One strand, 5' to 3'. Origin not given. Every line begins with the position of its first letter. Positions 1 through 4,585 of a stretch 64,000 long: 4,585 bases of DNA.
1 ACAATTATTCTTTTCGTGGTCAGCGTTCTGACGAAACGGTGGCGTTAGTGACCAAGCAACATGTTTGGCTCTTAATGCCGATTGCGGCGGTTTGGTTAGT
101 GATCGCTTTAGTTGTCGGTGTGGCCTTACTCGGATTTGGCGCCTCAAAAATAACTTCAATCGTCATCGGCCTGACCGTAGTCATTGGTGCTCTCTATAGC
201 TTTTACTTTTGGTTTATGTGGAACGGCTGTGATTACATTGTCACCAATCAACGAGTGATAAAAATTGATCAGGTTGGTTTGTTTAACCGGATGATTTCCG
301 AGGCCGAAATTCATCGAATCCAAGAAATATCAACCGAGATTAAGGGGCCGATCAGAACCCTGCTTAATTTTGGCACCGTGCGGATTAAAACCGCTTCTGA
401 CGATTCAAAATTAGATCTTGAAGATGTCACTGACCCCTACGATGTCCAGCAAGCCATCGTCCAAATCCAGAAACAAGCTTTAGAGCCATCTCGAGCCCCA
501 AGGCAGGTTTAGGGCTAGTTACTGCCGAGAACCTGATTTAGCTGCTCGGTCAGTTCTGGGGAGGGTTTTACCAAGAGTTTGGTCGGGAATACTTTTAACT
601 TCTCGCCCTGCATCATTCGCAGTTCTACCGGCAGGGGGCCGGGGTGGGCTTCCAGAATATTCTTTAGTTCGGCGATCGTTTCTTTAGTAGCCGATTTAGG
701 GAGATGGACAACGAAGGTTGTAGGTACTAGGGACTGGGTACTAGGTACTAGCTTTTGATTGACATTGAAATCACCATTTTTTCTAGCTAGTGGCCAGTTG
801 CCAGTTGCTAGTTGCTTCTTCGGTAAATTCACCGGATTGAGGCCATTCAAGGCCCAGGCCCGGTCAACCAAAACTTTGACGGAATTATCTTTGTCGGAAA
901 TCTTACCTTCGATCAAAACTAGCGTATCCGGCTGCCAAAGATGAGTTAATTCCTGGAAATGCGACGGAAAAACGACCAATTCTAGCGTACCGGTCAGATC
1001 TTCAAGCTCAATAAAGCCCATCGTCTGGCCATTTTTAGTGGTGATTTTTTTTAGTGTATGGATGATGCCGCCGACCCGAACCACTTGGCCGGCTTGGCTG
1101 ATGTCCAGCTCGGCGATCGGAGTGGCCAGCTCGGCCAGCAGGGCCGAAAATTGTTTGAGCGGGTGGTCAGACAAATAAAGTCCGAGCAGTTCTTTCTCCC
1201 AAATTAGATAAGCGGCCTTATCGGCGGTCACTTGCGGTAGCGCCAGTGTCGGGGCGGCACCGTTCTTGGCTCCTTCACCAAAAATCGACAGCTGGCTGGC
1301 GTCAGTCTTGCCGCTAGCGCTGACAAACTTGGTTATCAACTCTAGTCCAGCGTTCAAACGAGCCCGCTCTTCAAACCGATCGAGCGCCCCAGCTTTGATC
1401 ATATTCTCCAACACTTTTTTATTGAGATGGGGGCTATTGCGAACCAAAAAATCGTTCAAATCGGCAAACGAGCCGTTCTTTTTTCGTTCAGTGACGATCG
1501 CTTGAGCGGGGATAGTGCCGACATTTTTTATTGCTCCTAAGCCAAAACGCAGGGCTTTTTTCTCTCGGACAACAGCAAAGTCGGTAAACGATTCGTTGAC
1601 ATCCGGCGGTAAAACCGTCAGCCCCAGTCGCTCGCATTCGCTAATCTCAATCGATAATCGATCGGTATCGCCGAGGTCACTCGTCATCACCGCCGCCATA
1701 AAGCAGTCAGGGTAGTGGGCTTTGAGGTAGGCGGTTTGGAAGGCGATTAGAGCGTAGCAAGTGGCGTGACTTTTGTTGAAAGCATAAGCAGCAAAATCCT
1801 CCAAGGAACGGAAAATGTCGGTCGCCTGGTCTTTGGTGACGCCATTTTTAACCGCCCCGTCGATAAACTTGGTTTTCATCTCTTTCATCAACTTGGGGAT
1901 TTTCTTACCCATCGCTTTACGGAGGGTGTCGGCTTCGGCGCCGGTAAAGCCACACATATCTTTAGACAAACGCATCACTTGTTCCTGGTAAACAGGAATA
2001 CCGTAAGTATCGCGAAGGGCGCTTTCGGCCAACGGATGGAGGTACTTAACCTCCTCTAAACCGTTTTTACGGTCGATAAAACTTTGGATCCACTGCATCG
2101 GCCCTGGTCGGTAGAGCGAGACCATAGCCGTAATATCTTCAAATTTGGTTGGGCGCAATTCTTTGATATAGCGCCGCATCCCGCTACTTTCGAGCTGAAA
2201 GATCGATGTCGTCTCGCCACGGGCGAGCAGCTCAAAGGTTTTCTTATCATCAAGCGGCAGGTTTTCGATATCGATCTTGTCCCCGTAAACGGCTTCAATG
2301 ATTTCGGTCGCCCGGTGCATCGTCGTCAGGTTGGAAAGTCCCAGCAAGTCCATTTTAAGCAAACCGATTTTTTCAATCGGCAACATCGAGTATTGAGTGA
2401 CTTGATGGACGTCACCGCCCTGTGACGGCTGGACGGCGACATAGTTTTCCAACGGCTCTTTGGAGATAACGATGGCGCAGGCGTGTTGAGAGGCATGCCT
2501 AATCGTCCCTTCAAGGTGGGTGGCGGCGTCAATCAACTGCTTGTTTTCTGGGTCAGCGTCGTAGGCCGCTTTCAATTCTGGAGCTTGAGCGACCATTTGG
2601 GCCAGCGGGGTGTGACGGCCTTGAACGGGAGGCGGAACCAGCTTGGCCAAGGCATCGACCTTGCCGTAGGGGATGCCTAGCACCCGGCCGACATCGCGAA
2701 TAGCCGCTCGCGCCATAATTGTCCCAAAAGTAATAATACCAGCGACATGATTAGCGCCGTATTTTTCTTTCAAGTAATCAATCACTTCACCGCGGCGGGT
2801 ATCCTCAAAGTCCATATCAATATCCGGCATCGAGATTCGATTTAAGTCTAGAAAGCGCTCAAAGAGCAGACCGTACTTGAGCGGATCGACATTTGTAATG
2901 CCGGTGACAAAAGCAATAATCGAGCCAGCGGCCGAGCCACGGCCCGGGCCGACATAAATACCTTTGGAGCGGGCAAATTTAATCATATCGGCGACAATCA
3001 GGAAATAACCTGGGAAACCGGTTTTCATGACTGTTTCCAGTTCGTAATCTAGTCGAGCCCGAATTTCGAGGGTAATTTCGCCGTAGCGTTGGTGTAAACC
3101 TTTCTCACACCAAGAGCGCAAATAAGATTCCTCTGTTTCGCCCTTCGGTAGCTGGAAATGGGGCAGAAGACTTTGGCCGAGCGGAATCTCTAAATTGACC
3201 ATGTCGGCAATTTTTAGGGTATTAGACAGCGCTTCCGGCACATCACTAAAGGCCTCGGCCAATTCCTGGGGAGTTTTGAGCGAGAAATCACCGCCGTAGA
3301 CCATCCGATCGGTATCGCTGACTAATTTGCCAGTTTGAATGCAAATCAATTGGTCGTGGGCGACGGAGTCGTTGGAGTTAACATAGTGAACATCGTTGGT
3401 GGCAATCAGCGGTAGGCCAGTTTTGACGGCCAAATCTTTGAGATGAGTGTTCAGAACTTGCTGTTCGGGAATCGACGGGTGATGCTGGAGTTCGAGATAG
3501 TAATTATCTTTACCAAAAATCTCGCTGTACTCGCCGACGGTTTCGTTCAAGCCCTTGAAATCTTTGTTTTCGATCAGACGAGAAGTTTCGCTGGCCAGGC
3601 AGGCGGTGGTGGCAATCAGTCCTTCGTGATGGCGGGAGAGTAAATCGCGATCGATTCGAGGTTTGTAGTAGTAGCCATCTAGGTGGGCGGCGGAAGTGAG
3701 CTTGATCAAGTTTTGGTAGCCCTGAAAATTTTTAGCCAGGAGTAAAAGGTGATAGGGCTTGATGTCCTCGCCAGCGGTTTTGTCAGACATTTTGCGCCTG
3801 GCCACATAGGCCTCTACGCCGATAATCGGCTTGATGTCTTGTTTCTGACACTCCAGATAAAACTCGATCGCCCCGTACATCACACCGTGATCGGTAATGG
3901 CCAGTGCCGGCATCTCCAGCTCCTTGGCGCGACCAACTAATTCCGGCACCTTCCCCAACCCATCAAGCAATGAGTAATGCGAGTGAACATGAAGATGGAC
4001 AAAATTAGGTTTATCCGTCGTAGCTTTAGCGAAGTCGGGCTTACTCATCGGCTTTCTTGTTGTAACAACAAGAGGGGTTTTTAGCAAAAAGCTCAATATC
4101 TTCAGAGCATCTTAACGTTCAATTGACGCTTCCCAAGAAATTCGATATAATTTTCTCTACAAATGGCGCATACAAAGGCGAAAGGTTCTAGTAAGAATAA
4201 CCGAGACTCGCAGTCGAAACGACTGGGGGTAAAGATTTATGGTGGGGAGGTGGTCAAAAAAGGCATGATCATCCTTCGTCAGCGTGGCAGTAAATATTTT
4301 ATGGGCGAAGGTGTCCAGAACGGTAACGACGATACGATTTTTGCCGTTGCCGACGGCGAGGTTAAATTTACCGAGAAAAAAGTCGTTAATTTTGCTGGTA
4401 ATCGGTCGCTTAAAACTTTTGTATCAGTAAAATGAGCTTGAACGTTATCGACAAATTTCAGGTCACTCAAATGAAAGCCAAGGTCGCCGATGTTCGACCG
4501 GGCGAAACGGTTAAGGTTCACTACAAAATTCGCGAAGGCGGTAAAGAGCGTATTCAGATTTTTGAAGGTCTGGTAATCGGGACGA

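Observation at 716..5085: Hexamer microsatellite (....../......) builds C-terminal tails on two essential proteins; L19 tail overlaps yraN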

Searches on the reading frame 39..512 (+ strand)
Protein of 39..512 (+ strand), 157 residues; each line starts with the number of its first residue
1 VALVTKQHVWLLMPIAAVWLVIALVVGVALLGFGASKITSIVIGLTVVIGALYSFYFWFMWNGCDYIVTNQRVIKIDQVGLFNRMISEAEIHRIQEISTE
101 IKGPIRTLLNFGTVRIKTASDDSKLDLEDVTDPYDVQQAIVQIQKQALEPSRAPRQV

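Call 5: search_protein_families(library=pfam, proteins=[window:39-512:+])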
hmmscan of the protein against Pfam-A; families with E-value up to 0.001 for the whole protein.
window:39-512:+ (157 aa): 1 family
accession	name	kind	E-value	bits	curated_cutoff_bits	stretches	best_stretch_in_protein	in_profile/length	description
PF03703.20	bPH_2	-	2.3e-07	31.4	22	1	61-138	1-76/78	Bacterial PH domain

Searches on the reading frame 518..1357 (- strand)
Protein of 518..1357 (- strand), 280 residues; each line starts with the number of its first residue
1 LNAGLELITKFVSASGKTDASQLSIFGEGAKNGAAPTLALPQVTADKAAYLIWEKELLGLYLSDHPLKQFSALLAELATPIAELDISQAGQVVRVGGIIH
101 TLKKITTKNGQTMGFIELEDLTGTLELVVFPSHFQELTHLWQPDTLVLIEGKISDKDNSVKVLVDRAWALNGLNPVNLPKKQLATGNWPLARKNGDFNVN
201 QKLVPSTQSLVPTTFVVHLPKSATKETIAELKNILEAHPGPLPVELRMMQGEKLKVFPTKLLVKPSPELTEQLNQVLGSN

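Call 21: find_homologous_proteins(query=window:518-1357:-)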
Query seq(280 aa) (280 aa): 54 proteins with E <= 0.001 among 2002 candidates.
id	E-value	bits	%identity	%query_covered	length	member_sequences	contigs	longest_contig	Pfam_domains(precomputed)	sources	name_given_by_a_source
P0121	1.0e-70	256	47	99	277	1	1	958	PF01336.32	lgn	-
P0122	1.5e-68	249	47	100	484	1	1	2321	PF12836.14,PF14579.13,PF01336.32,PF17657.7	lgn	-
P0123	2.8e-65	238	46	100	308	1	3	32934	PF01336.32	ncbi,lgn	-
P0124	9.7e-33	132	33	99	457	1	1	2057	PF14579.13,PF01336.32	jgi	jgi:DNA polymerase-3 subunit alpha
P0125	3.8e-30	123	33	93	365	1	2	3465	PF14579.13,PF01336.32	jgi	jgi:DNA polymerase-3 subunit alpha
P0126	1.2e-29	122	35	80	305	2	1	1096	PF01336.32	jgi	jgi:DNA polymerase-3 subunit alpha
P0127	9.1e-29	119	49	42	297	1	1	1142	PF01336.32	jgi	jgi:DNA polymerase-3 subunit alpha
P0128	1.0e-28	119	30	99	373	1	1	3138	PF14579.13,PF01336.32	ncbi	-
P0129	1.3e-28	118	35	83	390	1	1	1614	PF14579.13,PF01336.32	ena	-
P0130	1.5e-28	118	48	43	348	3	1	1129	PF14579.13,PF01336.32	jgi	jgi:DNA polymerase-3 subunit alpha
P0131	2.6e-28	117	39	60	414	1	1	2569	PF14579.13,PF01336.32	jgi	jgi:DNA polymerase III subunit alpha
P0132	3.9e-28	117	33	99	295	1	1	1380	PF01336.32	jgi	-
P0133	9.1e-28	116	33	84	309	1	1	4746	PF01336.32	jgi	jgi:DNA polymerase-3 subunit alpha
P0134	1.3e-27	115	36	83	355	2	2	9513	PF14579.13,PF01336.32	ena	-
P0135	1.8e-27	115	33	83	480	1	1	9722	PF14579.13,PF01336.32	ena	-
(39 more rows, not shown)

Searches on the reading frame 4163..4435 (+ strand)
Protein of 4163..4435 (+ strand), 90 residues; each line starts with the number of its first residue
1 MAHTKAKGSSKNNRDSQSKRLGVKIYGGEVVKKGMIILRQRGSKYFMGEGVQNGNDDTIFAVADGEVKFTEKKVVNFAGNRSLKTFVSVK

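Call 5: search_protein_families(library=pfam, proteins=[window:4163-4435:+])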
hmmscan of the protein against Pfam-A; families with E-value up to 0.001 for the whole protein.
window:4163-4435:+ (90 aa): 1 family
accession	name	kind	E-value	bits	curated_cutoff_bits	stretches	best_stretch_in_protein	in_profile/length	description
PF01016.24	Ribosomal_L27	-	7.4e-30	103.3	20.5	1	2-73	1-75/79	Ribosomal L27 protein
